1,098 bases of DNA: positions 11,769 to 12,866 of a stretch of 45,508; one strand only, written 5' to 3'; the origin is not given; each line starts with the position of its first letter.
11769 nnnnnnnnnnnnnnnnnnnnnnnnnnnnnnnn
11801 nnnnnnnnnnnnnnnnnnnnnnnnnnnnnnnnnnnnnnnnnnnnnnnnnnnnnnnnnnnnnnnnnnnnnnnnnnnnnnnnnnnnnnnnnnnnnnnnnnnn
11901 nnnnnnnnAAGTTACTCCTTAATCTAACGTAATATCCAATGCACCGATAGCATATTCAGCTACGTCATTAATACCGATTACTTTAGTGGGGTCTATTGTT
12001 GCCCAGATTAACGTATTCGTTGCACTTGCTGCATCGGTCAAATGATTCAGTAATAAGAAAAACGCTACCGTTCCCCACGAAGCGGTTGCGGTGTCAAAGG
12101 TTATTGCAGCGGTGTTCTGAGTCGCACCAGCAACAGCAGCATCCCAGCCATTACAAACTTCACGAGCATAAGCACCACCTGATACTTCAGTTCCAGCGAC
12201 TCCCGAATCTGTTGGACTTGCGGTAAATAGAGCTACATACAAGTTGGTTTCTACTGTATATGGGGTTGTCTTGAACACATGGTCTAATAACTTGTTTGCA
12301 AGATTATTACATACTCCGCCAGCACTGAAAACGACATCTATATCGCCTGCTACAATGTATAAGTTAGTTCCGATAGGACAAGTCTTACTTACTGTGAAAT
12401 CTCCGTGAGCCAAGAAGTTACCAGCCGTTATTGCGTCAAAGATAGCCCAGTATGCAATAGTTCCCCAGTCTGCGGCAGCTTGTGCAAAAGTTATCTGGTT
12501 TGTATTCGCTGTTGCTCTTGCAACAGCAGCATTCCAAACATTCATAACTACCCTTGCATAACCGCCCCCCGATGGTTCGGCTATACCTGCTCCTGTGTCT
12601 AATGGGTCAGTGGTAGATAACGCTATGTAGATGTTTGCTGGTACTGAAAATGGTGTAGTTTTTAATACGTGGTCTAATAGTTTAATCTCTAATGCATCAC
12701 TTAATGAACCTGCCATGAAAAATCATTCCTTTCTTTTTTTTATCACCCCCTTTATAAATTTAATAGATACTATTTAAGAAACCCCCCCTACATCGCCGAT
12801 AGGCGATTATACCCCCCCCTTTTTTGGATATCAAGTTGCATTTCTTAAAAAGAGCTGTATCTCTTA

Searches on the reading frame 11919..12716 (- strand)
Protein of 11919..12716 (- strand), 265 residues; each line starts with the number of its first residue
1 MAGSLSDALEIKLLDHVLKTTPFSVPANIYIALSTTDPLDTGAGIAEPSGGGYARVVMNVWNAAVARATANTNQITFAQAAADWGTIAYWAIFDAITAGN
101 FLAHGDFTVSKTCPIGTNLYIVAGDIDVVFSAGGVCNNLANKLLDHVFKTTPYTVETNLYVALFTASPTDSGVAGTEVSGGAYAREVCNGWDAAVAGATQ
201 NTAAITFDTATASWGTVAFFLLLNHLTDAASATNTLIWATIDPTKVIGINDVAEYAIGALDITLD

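Call 7: search_protein_families(library=phrogs, proteins=[window:11919-12716:-], max_evalue=0.01)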
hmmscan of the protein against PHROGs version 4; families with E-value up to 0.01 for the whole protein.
window:11919-12716:- (265 aa): 1 family
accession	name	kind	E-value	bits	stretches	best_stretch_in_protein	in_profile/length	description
phrog_240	-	head and packaging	1.3e-37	130.7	2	1-128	59-186/200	head protein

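Call 8: search_protein_families(library=pfam, proteins=[window:11919-12716:-], max_evalue=0.01)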
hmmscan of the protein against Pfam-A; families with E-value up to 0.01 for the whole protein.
window:11919-12716:- (265 aa): 1 family
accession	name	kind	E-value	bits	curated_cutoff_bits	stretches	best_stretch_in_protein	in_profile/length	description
PF23140.1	Gp80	-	2e-65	219.3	27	2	5-128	2-127/128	Podophage GP4 fiber I protein gp80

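Call 9: find_related_loci(query=window:11919-12716:-, collection=viral_contigs, flank=4000)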
Query window:11919-12716:- (265 aa) in viral_contigs; peptide patterns used: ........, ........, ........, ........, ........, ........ (x = any residue, [..] = any of these).
17 stretches matched a pattern; 5 encode a relative of the query (tblastn E <= 1e-3); 5 distinct loci.
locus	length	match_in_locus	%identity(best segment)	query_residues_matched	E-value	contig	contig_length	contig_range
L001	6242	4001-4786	57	1-264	2e-83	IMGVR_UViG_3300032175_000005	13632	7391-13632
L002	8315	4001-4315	30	27-127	1e-10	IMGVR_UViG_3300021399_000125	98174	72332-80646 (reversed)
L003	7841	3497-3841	30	4-123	2e-9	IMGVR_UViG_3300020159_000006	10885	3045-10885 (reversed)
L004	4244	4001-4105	51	4-38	1e-7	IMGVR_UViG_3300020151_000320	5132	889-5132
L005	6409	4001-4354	28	137-254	3e-5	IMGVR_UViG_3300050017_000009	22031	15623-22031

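Call 10: search_dna_similar(query=window:11919-12716:-, collection=phages, mode=protein, max_rows=25)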
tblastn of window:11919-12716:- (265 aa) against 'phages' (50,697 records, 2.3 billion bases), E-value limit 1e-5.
Records with a match: 21; places in all: 21; records where one place covers at least 80% of the query: 13.
Best place of each record, by identity: <60% 21.
By first word of the organism name: Caudoviricetes 5; Methylophilales 3; Phage 2; Roseobacter 2; Ochrobactrum 2; Sporosarcina 1; Psychrobacillus 1; Sinorhizobium 1; Bacteriophage 1; Octadecabacter 1; and 2 more.
By host as written in the record: - 8; Methylophilales bacterium FZCC0133 2; Ochrobactrum sp. POC9 2; Sporosarcina aquimarina 1; Psychrobacillus sp. GC2J1 1; Methylophilales bacterium H5P1 1; Sinorhizobium meliloti 1; Rhodobacteraceae bacterium FZCC0040 1; and 4 more.
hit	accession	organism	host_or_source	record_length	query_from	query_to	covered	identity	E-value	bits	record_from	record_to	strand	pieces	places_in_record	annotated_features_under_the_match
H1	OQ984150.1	Phage C72C1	-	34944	1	263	99%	40.9%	6e-16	161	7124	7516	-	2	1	head protein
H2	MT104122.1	Sporosarcina phage Lietuvens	Sporosarcina aquimarina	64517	4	264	96%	39.8%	2e-17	152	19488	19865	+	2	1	hypothetical protein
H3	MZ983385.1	Psychrobacillus phage PVJ1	Psychrobacillus sp. GC2J1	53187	4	264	97%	38.5%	2e-16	146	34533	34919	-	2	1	hypothetical protein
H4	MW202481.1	Caudoviricetes sp.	Manatee Spring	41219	5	264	97%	38.7%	8e-14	153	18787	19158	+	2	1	hypothetical protein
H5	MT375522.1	Methylophilales phage Venkman EXVC282S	Methylophilales bacterium H5P1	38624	5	264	95%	38.6%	9e-13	138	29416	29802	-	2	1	tail tube B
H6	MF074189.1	Sinorhizobium phage phiM5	Sinorhizobium meliloti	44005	4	265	96%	36.6%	2e-9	122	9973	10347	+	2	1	putative minor tail protein | tail tubular protein A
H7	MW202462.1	Caudoviricetes sp.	Manatee Spring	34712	5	264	97%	36.3%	1e-11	139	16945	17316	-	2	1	hypothetical protein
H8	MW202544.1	Bacteriophage sp.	Manatee Spring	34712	5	264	97%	36.3%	1e-11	139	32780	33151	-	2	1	hypothetical protein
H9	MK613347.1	Roseobacter phage CRP-5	Rhodobacteraceae bacterium FZCC0040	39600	4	264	94%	36.8%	1e-9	117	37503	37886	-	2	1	hypothetical protein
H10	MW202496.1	Caudoviricetes sp.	Manatee Spring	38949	12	264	95%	36.2%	2e-11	131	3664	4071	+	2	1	b-glycanase | hypothetical protein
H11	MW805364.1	Octadecabacter Antarctic DB virus 2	Octadecabacter sp. strain IceBac 430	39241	4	264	97%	32.9%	6e-10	122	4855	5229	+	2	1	hypothetical protein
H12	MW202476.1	Caudoviricetes sp.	Manatee Spring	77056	1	264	100%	31.9%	2e-15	81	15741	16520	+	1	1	b-glycanase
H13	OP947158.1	Desulfofustis phage LS06-2018-MD01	-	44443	3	265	99%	27.1%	3e-17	87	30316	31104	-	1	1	head protein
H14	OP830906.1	Methylophilales phage MEP401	Methylophilales bacterium FZCC0133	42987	4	133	49%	39.7%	3e-12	72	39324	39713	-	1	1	hypothetical protein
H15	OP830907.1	Methylophilales phage MEP402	Methylophilales bacterium FZCC0133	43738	4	133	49%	36.9%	8e-8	59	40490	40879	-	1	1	hypothetical protein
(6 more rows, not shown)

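Call 12: find_encoding_contigs(protein=window:11919-12716:-, flank=5000, max_places=10)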
Protein window:11919-12716:- (265 aa): 5 contigs read that carry it; 3 places shown.
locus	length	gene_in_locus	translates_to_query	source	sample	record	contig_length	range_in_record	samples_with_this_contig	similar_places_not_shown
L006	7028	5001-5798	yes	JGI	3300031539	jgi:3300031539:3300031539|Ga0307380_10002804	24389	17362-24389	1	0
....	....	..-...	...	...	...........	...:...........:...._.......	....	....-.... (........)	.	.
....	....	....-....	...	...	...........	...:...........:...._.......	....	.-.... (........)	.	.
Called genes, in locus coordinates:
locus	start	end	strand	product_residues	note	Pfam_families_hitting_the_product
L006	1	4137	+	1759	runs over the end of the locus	-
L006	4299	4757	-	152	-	-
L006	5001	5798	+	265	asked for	PF23140:Gp80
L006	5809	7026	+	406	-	?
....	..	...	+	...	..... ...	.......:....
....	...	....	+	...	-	-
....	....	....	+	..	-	-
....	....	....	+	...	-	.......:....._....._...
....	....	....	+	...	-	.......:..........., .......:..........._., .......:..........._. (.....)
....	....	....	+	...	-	-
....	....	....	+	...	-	-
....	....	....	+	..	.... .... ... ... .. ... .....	-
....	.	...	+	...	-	?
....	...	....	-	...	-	-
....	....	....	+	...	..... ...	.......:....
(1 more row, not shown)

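Call 21: find_homologous_proteins(query=window:11919-12716:-, max_evalue=1e-10)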
Query window:11919-12716:- (265 aa): 599 proteins with E <= 1e-10 among 3030 candidates; the best 120 are listed.
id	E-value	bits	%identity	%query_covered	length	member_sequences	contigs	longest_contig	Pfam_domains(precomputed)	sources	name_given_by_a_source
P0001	4.2e-167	572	100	100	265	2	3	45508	PF23140.2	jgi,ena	-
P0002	1.1e-158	544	95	100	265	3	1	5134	PF23140.2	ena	-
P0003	5.0e-151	519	89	100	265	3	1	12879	PF23140.2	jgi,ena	-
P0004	4.9e-139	480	83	100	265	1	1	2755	PF23140.2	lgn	-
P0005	7.0e-137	473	83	100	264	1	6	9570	PF23140.2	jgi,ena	-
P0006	2.5e-135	468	81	100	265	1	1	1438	PF23140.2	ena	-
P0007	8.4e-132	456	80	100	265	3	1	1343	PF23140.2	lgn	-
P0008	9.9e-132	456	79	100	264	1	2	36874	PF23140.2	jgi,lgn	-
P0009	1.9e-131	455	78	100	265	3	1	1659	PF23140.2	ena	-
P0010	2.6e-131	455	78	100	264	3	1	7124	PF23140.2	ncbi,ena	-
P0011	7.9e-131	453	79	100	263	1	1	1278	PF23140.2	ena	-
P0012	7.3e-130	450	78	100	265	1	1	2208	PF23140.2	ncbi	ncbi:hypothetical protein ES705_39243 [subsurface metagenome]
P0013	1.9e-129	449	76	100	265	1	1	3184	PF23140.2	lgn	-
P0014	5.4e-129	447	76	100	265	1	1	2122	PF23140.2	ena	-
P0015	6.1e-129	447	78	100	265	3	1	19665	PF23140.2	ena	-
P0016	9.8e-129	446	77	100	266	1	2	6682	PF23140.2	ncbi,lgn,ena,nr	ncbi:hypothetical protein ES695_06490 [Candidatus Atribacteria bacterium 1244-E10-H5-B2]|nr:MAG: hyp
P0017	1.8e-128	445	77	100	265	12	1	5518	PF23140.2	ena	-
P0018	2.2e-127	442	76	100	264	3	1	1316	PF23140.2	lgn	-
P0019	2.4e-127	442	76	100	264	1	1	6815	PF23140.2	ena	-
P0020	5.1e-127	441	77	100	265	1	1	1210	PF23140.2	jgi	-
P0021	2.1e-126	439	77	100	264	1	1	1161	PF23140.2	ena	-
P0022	3.8e-125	435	75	100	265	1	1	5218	PF23140.2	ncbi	ncbi:hypothetical protein ES708_10724 [subsurface metagenome]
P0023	5.9e-125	434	76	100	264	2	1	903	PF23140.2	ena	-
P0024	9.2e-125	433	75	100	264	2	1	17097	PF23140.2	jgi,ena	-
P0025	1.3e-124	433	75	100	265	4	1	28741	PF23140.2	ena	-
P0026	2.4e-124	432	75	100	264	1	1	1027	PF23140.2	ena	-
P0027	3.5e-124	431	78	99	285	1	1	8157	PF23140.2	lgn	-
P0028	1.1e-123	430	76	100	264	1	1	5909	PF23140.2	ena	-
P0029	1.1e-123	430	75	100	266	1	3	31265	PF23140.2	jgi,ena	-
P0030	4.2e-123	428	75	100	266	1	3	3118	PF23140.2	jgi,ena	-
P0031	5.1e-123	428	74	100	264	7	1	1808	PF23140.2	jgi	-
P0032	9.8e-123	427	76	100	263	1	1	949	PF23140.2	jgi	-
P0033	1.2e-122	426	74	100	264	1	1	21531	PF23140.2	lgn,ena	-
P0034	1.6e-122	426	74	100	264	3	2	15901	PF23140.2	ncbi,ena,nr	ncbi:hypothetical protein KAU34_10505 [candidate division WOR-3 bacterium]|nr:hypothetical protein [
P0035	2.7e-122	425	74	100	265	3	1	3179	PF23140.2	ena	-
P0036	4.8e-122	424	74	100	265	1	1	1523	PF23140.2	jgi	jgi:hypothetical protein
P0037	5.8e-122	424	80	58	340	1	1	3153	PF23140.2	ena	-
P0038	9.1e-122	423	72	100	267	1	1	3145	PF23140.2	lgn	-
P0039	2.9e-120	419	74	100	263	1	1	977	PF23140.2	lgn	-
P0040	3.8e-120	418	72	100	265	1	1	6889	PF23140.2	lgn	-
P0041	2.1e-119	416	72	100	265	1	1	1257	PF23140.2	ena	-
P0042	7.3e-119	414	72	100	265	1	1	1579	PF23140.2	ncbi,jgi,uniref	ncbi:unnamed protein product [marine sediment metagenome]|uniref:Uncharacterized protein n=1 Tax=mar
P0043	8.4e-119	414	70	100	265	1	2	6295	PF23140.2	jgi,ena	-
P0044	1.1e-118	413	73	99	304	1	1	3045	PF23140.2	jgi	-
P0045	6.8e-118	411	71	100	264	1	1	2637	PF23140.2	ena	-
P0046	1.3e-117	410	75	100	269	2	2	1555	PF23140.2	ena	-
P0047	6.3e-117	408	73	100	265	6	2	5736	PF23140.2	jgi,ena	-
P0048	8.4e-117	407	70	100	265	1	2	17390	PF23140.2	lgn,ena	-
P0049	7.5e-115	401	70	100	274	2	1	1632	PF23140.2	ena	-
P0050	3.2e-114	399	71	100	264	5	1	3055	PF23140.2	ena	-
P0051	1.3e-110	387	68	100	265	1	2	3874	PF23140.2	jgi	-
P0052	2.7e-109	383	67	100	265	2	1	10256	PF23140.2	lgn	-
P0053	6.8e-108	378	67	100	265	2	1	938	PF23140.2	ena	-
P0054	3.7e-107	376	65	100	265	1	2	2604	PF23140.2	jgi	-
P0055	6.8e-107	375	66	100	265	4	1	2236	PF23140.2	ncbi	-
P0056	3.2e-105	369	67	100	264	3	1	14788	PF23140.2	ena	-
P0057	7.2e-105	368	63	100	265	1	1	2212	PF23140.2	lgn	-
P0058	1.4e-104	367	66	100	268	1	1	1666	PF23140.2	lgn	-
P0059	4.7e-104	365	66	100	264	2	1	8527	PF23140.2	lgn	-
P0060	2.0e-89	317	60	100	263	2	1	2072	PF23140.2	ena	-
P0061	7.3e-87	309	62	100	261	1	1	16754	PF23140.2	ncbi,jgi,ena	ncbi:hypothetical protein ES702_02454 [subsurface metagenome]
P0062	9.2e-87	309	61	100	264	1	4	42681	PF23140.2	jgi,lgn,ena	-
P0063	2.7e-85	304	59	100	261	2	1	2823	PF23140.2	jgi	-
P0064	2.5e-84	301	60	100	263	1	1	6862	PF23140.2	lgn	-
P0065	5.4e-84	300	56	99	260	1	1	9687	PF23140.2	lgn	-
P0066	3.1e-83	297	59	100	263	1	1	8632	PF23140.2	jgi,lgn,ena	-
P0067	4.9e-83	297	55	100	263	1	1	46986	PF23140.2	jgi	-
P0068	2.4e-82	294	58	100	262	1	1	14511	PF23140.2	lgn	-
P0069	3.1e-82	294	59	99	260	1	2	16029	PF23140.2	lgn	-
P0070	9.6e-82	292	59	99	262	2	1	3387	PF23140.2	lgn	-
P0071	1.8e-81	291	56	100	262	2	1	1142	PF23140.2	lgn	-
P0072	2.2e-81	291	55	99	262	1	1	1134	PF23140.2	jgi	jgi:hypothetical protein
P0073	6.5e-81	290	55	99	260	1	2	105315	PF23140.2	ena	-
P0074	9.9e-81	289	58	100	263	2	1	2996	PF23140.2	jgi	-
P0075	4.6e-80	287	57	100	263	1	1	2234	PF23140.2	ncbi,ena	ncbi:hypothetical protein ES703_95653 [subsurface metagenome]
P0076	2.8e-79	284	56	100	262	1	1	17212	PF23140.2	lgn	-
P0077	3.8e-79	284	57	100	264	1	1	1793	PF23140.2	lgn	-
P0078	1.4e-78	282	57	100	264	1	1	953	PF23140.2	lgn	-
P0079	2.2e-78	281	56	100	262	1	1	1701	PF23140.2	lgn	-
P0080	4.1e-78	280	49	99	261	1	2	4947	PF23140.2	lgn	-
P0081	4.3e-78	280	56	99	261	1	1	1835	PF23140.2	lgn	-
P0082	1.2e-77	279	56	99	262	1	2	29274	PF23140.2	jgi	-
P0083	1.7e-77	278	55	99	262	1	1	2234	PF23140.2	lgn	-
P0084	2.4e-77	278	52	100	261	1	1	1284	PF23140.2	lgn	-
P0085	3.7e-77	277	54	100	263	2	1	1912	PF23140.2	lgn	-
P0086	5.8e-77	277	55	99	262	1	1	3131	PF23140.2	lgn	-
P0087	1.9e-76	275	55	99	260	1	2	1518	PF23140.2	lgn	-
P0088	2.7e-76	274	55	100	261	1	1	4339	PF23140.2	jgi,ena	-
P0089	5.6e-76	273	55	99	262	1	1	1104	PF23140.2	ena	-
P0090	6.4e-76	273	54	100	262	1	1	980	PF23140.2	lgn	-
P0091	7.5e-76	273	53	100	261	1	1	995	PF23140.2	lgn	-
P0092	1.1e-75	273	54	99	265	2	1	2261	PF23140.2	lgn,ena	-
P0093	4.6e-75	270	55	99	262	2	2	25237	PF23140.2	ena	-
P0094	5.9e-75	270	54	99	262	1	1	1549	PF23140.2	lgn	-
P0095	1.3e-74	269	52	100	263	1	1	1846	PF23140.2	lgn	-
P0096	3.6e-74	268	52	99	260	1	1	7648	PF23140.2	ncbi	-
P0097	7.9e-74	266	54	99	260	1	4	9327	PF23140.2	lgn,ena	-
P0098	2.0e-73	265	53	100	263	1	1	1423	PF23140.2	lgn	-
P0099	3.3e-73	264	52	99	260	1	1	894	PF07210.19,PF23140.2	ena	-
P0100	3.9e-73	264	47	99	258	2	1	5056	PF23140.2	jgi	-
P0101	1.1e-72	263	52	100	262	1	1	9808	PF23140.2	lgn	-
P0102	1.5e-72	262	50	99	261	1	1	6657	PF23140.2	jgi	jgi:hypothetical protein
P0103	2.7e-72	261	52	99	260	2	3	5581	PF23140.2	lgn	-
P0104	7.9e-72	260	51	99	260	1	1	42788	PF23140.2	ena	-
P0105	8.9e-72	260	51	99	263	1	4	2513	PF23140.2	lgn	-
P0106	1.4e-71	259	54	99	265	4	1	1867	PF23140.2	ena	-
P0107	1.4e-71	259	44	99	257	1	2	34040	PF23140.2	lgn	-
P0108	4.3e-71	257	48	99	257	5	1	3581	PF23140.2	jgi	-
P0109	6.5e-71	257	53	99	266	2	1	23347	PF23140.2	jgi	-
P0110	1.5e-70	256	53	99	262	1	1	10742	PF23140.2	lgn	-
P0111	1.5e-70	256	53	99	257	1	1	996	PF23140.2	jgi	-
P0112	3.3e-70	255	52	99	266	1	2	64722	PF23140.2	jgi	-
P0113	4.4e-70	254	53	97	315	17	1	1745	PF23140.2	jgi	-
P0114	4.5e-70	254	52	99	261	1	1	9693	PF23140.2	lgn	-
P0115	5.0e-70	254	51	99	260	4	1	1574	PF23140.2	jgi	-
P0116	7.0e-70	253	51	100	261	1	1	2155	PF23140.2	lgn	-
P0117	7.5e-70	253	52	100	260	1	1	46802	PF23140.2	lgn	-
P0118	8.1e-70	253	50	99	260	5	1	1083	PF23140.2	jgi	-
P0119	1.1e-69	253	52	99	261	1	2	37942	PF23140.2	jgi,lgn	-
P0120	2.0e-69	252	48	100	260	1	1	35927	PF23140.2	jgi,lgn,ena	-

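Call 24: find_encoding_contigs(protein=P0002, flank=2500, max_places=4)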
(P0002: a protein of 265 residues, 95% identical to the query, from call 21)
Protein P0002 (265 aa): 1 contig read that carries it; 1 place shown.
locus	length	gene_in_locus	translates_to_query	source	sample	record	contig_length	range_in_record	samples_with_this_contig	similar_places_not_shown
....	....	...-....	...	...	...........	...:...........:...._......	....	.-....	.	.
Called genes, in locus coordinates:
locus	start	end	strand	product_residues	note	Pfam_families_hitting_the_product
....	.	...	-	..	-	?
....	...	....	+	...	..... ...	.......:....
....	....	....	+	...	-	-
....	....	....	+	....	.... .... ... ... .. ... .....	-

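Call 25: find_encoding_contigs(protein=P0003, flank=2500, max_places=4)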
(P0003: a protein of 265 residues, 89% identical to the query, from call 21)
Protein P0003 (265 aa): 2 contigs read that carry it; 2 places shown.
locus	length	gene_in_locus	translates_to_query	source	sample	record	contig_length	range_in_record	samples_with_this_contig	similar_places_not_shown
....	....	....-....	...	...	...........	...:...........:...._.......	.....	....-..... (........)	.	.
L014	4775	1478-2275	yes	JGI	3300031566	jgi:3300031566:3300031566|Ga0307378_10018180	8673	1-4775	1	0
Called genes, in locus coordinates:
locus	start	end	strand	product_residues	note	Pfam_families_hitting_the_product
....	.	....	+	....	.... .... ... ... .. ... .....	?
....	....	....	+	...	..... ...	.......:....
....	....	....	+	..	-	-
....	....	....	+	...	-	-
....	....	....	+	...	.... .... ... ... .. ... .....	-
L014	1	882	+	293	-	?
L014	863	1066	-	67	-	-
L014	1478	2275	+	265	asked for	PF23140:Gp80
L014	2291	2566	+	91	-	-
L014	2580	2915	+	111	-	-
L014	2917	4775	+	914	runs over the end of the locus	-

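Call 26: find_encoding_contigs(protein=P0008, flank=2500, max_places=4)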
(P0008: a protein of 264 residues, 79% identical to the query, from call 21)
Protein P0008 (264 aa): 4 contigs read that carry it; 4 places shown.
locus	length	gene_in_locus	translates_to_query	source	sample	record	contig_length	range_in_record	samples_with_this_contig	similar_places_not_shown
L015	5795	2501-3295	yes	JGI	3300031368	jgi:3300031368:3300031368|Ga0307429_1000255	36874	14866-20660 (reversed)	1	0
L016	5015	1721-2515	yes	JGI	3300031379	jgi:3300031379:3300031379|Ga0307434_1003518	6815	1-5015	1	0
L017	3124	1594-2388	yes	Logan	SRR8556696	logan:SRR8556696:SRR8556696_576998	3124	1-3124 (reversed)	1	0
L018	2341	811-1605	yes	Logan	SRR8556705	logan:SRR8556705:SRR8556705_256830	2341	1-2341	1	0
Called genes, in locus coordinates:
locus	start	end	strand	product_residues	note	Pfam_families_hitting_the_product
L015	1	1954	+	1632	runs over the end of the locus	-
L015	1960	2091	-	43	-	-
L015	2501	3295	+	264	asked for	PF23140:Gp80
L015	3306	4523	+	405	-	-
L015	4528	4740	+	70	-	-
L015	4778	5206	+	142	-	PF05838:Glyco_hydro_108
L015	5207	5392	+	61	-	-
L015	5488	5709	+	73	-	-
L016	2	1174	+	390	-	?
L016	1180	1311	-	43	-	-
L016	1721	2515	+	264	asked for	PF23140:Gp80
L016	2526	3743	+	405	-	-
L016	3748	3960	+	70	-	-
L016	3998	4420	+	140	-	PF05838:Glyco_hydro_108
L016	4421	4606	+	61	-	-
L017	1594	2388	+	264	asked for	PF23140:Gp80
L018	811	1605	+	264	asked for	PF23140:Gp80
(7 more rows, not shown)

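Call 36: find_encoding_contigs(protein=P0004, flank=1500, max_places=3)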
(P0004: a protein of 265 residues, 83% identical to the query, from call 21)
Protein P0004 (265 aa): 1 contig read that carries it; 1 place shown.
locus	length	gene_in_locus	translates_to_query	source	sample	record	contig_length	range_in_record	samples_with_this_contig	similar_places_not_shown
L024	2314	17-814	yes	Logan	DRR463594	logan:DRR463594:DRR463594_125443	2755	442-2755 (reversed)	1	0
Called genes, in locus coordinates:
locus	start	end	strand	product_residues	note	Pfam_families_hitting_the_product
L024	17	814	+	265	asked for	PF23140:Gp80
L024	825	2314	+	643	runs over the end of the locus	?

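Call 37: find_encoding_contigs(protein=P0015, flank=1500, max_places=3)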
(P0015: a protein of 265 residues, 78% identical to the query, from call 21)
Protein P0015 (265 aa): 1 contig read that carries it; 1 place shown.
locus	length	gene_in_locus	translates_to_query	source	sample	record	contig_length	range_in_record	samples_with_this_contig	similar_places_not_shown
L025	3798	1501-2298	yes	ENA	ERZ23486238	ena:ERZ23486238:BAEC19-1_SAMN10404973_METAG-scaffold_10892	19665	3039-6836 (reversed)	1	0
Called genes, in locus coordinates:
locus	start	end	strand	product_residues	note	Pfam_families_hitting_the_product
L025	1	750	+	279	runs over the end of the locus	-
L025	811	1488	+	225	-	PF24175:SU10_adaptor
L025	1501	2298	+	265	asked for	PF23140:Gp80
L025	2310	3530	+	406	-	-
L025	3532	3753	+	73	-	PF12841:YvrJ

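Call 38: find_encoding_contigs(protein=P0025, flank=1500, max_places=3)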
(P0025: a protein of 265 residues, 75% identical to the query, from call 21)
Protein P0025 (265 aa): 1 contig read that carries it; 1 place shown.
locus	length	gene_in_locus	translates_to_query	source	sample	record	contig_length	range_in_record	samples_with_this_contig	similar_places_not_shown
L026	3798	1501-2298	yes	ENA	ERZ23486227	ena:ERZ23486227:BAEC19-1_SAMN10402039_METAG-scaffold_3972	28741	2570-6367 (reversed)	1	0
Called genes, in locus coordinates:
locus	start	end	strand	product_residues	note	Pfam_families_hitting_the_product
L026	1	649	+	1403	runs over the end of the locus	-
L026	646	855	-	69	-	-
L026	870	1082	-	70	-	-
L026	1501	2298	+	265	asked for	PF23140:Gp80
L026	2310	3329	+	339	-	-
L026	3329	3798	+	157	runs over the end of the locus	-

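Call 39: find_encoding_contigs(protein=P0029, flank=1500, max_places=3)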
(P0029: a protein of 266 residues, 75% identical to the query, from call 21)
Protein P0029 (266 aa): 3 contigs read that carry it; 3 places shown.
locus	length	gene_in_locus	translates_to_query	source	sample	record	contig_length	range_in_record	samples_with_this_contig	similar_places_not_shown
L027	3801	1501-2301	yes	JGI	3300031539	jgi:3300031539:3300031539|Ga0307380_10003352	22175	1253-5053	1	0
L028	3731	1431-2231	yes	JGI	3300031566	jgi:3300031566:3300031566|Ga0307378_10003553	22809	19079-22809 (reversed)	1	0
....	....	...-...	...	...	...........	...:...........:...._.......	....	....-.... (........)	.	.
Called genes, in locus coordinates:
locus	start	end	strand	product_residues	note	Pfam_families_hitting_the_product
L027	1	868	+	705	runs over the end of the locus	?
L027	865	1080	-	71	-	-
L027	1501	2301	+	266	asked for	PF23140:Gp80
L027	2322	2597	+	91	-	-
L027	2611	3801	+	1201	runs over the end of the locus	-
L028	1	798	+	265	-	?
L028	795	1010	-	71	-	-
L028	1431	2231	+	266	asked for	PF23140:Gp80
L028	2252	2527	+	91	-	-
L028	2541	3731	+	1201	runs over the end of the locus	-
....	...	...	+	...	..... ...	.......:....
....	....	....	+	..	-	-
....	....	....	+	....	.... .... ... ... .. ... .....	-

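Call 52: find_related_loci(query=A3, collection=genome_contigs, flank=2500)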
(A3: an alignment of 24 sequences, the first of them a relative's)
Query A3 (265 aa) in genome_contigs; peptide patterns used: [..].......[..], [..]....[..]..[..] (x = any residue, [..] = any of these).
79 stretches matched a pattern; 1 encode a relative of the query (tblastn E <= 1e-3); 1 distinct loci.
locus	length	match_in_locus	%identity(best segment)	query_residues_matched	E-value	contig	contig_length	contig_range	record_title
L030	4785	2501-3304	49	2-265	3e-71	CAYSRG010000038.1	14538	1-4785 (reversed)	MAG TPA_asm: uncultured Atribacterota bacterium isolate SRP241326_co4_255 genome assembly, contig: NODE_5350_length_1453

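Call 58: find_encoding_contigs(protein=P0010, flank=1500, max_places=3)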
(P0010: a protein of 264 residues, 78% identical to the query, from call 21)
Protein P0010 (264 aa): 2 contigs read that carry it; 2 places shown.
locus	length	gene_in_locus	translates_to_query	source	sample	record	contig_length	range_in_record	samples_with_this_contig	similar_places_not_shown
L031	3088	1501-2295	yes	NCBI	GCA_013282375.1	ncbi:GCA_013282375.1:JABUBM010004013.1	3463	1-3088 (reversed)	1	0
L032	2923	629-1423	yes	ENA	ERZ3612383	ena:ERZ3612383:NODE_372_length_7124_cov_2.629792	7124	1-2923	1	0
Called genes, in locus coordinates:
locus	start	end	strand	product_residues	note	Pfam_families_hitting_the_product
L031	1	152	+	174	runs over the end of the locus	?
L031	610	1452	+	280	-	-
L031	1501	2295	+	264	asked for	PF23140:Gp80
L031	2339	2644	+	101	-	-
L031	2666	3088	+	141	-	?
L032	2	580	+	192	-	?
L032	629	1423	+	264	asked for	PF23140:Gp80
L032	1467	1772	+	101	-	-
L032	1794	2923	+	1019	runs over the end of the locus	-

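Call 59: find_encoding_contigs(protein=P0017, flank=1500, max_places=3)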
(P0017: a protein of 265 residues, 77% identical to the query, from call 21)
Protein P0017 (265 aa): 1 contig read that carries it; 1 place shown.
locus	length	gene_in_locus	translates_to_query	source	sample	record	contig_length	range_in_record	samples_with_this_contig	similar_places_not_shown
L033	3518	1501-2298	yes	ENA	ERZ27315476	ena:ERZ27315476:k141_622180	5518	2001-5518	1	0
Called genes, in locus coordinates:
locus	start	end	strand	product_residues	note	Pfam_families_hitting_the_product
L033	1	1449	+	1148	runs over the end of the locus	?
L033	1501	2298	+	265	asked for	PF23140:Gp80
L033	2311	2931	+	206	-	-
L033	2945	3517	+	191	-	?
